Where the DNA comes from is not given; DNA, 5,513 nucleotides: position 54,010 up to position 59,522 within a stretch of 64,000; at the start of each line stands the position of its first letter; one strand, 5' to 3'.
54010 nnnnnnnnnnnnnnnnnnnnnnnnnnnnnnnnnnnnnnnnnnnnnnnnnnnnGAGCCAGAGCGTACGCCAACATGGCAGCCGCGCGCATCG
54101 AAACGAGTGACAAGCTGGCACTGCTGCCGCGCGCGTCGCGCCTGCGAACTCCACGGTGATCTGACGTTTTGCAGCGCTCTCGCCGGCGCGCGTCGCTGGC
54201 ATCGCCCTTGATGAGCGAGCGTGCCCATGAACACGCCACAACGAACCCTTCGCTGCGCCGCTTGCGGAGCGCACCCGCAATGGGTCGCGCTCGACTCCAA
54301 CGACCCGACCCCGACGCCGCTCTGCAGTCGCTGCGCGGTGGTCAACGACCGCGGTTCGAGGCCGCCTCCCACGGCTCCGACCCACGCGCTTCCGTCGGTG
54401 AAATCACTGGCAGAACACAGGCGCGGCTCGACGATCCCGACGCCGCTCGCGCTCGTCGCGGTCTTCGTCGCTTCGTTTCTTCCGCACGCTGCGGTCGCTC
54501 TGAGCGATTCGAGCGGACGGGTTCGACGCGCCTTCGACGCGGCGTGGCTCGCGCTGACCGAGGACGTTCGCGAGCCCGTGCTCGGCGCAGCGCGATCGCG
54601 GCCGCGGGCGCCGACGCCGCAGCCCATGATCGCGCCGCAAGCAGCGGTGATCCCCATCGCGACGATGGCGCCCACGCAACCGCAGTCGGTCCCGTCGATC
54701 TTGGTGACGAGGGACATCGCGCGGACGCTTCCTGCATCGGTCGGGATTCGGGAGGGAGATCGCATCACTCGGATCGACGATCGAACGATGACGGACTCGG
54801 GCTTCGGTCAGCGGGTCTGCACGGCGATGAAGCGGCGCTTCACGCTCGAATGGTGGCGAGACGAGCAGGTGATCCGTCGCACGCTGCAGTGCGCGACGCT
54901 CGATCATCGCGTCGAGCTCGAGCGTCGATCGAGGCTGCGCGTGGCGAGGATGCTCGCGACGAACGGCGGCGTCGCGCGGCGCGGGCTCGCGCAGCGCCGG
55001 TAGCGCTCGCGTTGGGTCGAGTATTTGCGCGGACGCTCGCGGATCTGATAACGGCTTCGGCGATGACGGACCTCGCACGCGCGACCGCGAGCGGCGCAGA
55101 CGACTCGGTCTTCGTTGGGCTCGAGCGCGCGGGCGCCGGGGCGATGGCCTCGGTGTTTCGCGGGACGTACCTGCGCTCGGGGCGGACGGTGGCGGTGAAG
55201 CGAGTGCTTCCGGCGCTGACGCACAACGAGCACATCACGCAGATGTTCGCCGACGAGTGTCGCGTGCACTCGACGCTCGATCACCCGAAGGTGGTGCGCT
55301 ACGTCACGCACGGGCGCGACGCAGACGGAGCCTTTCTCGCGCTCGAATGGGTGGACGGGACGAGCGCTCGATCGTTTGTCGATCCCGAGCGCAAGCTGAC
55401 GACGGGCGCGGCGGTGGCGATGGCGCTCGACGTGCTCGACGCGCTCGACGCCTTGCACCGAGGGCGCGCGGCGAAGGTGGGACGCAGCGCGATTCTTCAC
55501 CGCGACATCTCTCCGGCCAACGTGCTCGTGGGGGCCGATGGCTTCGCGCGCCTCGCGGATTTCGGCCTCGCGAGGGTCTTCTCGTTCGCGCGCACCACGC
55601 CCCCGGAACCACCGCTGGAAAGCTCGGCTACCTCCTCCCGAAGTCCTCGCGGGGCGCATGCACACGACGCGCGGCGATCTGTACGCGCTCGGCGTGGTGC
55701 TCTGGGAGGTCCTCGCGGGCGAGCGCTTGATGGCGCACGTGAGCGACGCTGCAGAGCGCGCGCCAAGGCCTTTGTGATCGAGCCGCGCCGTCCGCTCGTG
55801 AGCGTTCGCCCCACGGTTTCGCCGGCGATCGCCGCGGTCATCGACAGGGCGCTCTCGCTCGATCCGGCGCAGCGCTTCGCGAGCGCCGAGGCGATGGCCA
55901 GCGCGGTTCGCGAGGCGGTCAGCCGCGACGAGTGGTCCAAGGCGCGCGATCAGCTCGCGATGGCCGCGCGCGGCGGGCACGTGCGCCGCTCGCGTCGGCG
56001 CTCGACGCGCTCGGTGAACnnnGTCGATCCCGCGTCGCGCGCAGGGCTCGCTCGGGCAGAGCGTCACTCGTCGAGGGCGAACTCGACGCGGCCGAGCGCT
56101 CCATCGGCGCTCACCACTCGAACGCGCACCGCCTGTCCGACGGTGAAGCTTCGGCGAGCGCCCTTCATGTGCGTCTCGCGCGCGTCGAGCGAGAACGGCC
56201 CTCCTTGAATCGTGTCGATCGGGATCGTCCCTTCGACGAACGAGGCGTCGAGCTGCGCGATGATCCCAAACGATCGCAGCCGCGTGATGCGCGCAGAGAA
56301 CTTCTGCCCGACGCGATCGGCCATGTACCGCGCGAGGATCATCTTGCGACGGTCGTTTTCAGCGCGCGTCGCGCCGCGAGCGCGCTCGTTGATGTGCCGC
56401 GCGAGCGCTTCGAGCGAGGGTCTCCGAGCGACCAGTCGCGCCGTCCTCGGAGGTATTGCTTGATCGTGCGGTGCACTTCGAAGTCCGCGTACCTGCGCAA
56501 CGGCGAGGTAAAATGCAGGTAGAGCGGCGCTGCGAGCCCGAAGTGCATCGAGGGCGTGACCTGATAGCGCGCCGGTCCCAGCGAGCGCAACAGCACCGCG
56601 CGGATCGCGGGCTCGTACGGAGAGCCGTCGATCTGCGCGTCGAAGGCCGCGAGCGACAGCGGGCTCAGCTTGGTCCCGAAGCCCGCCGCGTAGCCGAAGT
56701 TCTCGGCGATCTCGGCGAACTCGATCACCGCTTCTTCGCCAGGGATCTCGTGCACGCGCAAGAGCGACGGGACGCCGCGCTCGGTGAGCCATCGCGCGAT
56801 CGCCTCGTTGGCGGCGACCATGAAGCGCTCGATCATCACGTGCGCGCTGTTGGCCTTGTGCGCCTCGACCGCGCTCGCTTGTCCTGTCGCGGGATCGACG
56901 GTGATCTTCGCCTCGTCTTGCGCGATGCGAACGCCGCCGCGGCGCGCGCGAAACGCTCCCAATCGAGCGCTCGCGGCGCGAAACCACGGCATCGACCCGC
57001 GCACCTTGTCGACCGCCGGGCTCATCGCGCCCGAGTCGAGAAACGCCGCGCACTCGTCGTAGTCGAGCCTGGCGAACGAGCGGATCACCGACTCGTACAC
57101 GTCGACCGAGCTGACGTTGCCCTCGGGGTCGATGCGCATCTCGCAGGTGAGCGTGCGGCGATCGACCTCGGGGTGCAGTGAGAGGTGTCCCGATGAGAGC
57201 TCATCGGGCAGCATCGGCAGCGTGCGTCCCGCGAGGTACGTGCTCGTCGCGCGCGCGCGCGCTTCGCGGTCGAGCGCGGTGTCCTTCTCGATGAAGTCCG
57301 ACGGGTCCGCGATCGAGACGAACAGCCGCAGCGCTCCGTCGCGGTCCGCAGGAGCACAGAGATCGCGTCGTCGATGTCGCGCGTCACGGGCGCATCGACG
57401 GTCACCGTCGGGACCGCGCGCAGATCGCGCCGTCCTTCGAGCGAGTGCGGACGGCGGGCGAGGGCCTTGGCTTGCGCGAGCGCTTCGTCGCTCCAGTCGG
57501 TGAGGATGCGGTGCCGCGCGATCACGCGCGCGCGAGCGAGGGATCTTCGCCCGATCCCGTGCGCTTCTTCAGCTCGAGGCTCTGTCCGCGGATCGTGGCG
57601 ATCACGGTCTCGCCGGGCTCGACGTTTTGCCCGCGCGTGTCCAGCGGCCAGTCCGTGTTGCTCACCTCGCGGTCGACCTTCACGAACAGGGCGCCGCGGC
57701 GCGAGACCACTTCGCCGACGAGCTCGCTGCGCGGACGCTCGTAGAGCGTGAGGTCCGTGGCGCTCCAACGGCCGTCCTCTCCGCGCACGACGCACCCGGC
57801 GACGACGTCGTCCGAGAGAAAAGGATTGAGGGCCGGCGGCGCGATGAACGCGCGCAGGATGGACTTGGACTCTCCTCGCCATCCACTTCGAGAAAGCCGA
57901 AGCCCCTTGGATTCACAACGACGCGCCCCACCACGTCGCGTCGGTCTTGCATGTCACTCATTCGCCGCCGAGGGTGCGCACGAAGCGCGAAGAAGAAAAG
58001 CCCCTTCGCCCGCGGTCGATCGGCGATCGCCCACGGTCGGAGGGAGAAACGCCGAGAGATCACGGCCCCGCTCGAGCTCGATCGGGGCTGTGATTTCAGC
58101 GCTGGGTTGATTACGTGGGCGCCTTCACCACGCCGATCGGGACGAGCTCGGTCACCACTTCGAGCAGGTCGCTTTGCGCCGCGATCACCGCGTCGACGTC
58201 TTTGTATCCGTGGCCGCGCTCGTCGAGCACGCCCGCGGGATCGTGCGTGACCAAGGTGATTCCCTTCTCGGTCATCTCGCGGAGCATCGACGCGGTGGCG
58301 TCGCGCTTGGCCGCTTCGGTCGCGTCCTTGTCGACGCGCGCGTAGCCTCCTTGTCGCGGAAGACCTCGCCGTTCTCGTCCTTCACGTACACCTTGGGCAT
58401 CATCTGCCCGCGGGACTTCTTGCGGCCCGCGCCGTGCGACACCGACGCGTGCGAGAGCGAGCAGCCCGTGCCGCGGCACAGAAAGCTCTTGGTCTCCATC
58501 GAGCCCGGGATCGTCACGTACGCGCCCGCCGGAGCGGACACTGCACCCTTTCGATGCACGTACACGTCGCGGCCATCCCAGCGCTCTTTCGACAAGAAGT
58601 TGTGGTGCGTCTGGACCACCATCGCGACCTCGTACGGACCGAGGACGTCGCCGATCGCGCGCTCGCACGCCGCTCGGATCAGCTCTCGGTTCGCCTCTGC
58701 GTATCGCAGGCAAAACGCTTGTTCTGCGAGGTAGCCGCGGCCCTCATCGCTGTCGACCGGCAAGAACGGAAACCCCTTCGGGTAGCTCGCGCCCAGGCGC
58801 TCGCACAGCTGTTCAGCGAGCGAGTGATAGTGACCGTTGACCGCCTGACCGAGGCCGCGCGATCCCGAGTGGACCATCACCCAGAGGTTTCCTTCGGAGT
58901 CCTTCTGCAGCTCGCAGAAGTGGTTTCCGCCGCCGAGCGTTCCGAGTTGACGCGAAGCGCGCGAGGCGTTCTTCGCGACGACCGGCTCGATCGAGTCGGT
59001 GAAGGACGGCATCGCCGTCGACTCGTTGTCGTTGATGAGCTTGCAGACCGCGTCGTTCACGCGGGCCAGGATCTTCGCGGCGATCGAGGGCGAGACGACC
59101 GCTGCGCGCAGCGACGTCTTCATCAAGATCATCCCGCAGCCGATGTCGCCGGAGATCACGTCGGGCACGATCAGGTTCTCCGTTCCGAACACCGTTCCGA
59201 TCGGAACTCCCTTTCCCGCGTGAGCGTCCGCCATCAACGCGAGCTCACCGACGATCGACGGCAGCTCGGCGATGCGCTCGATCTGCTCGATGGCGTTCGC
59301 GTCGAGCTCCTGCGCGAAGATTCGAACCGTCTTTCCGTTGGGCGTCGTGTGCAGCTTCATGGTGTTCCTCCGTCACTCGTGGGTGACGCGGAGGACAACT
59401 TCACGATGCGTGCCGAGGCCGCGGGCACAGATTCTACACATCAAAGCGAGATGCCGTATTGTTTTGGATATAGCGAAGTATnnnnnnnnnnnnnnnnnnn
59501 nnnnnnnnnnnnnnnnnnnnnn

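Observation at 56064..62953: Non-canonical Rtc RNA-repair locus: rtcR divergent from ABC permease - ABC ATPase - rtcB - RNase II/R-like exoribonuclease, with no rtcA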

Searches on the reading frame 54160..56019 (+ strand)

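Call 79: search_protein_families(library=pfam, proteins=[window:54160-56019:+], max_evalue=0.0001)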
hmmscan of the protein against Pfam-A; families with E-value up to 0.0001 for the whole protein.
window:54160-56019:+ (620 aa): 3 families
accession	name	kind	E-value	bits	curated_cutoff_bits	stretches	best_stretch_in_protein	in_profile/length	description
PF00069.31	Pkinase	-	3.9e-24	85.9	31.7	1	322-475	5-149/263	Protein kinase domain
PF07714.23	PK_Tyr_Ser-Thr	-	1.4e-16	61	23.1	1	323-474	6-152/258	Protein tyrosine and serine/threonine kinase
PF03109.22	ABC1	-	8.3e-05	22.3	22.9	0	362-473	119-216/244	ABC1 atypical kinase-like domain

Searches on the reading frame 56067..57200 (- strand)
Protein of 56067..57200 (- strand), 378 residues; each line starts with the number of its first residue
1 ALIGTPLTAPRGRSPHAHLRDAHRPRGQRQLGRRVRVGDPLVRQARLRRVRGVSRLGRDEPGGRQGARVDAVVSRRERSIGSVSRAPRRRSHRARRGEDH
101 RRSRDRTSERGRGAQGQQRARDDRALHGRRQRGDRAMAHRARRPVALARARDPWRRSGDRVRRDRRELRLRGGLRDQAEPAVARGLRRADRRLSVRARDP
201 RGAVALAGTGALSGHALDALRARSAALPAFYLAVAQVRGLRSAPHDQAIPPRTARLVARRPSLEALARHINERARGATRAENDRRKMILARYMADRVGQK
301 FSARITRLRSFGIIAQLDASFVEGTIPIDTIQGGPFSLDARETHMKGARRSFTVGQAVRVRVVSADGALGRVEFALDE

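Call 8: search_protein_families(library=pfam, proteins=[window:56067-57200:-], max_evalue=0.01)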
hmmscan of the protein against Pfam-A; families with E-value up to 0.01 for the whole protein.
window:56067-57200:- (378 aa): 2 families
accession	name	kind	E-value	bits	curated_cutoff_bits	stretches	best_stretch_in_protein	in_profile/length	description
PF00575.29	S1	-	0.00019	22.2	22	1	296-372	3-69/74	S1 RNA binding domain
PF18614.7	RNase_II_C_S1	-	0.00041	20.6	26.6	1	351-376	33-58/59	RNase II-type exonuclease C-terminal S1 domain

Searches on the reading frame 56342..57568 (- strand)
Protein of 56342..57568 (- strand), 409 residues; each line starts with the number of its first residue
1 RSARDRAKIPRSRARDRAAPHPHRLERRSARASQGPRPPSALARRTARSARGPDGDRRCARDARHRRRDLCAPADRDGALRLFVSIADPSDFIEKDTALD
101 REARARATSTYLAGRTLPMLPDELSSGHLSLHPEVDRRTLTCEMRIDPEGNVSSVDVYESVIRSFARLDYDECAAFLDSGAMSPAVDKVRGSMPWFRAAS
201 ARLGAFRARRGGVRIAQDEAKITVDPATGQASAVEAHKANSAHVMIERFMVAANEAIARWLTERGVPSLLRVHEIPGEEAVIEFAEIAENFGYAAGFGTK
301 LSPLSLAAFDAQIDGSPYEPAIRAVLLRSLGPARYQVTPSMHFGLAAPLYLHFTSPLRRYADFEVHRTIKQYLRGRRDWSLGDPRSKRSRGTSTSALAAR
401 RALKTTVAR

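Call 8: search_protein_families(library=pfam, proteins=[window:56342-57568:-], max_evalue=0.01)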
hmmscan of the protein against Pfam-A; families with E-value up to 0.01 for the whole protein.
window:56342-57568:- (409 aa): 1 family
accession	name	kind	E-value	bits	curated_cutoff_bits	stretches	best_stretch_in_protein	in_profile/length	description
PF00773.25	RNB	-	2.2e-80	270.8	29.3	1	76-374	30-325/326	RNB domain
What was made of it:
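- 56064..57961 (-): RNase II/R-family 3'-5' exoribonuclease (OB, RNB, S1; ~628-632 aa in orthologues). It is broken by four frameshifts (~57876, ~57534, ~57353, ~56420). Pfam RNB 2e-80 plus S1 on window pieces (call 8).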

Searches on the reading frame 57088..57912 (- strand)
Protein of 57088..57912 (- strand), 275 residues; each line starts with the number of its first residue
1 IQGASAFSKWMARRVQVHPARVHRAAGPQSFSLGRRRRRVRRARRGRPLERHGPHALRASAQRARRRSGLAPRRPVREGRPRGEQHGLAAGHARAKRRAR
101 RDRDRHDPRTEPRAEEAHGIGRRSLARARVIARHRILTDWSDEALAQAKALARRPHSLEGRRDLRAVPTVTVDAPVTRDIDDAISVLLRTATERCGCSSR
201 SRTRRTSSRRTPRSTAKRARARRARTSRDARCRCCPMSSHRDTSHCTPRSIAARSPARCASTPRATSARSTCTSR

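Call 8: search_protein_families(library=pfam, proteins=[window:57088-57912:-], max_evalue=0.01)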
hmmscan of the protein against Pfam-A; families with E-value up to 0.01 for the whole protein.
window:57088-57912:- (275 aa): 1 family
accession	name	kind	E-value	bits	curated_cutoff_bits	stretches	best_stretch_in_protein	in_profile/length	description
PF00773.25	RNB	-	0.0041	16.9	29.3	1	161-186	1-26/326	RNB domain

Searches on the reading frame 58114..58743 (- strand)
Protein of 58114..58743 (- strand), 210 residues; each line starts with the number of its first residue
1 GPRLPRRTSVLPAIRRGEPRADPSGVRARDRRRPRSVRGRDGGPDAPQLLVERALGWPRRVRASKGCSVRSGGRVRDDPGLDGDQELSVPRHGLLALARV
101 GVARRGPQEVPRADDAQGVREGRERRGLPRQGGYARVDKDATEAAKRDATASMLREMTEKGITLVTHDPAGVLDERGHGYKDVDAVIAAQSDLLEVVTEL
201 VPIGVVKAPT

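Call 8: search_protein_families(library=pfam, proteins=[window:58114-58743:-], max_evalue=0.01)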
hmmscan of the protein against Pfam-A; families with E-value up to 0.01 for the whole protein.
window:58114-58743:- (210 aa): 1 family
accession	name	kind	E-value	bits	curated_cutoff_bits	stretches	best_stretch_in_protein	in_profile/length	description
PF01139.22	RtcB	-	7.2e-10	39.1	27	1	143-207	358-425/426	tRNA-splicing ligase RtcB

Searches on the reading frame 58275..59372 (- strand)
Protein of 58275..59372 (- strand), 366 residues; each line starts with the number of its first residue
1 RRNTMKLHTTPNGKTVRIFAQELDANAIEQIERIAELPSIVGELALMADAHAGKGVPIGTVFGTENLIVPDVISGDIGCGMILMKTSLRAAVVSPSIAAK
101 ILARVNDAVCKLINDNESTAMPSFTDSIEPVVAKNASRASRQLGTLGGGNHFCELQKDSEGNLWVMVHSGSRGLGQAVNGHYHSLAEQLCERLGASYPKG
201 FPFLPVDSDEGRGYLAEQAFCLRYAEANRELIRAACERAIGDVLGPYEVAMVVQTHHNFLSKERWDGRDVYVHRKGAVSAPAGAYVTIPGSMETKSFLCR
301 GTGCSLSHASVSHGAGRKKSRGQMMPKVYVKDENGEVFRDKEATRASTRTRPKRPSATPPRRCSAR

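Call 8: search_protein_families(library=pfam, proteins=[window:58275-59372:-], max_evalue=0.01)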
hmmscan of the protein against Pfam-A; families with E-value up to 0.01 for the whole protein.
window:58275-59372:- (366 aa): 1 family
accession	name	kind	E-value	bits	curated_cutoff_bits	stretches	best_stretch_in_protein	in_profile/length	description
PF01139.22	RtcB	-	6.3e-75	253.4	27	2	129-343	133-379/426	tRNA-splicing ligase RtcB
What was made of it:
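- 58111..59360 (-): rtcB (416 aa in orthologues), 3'-phosphate/5'-OH RNA ligase. It has one -1 frameshift (~58351, GGG to GG). Pfam RtcB 6e-75 plus a C-terminal piece at 7e-10 (call 8).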
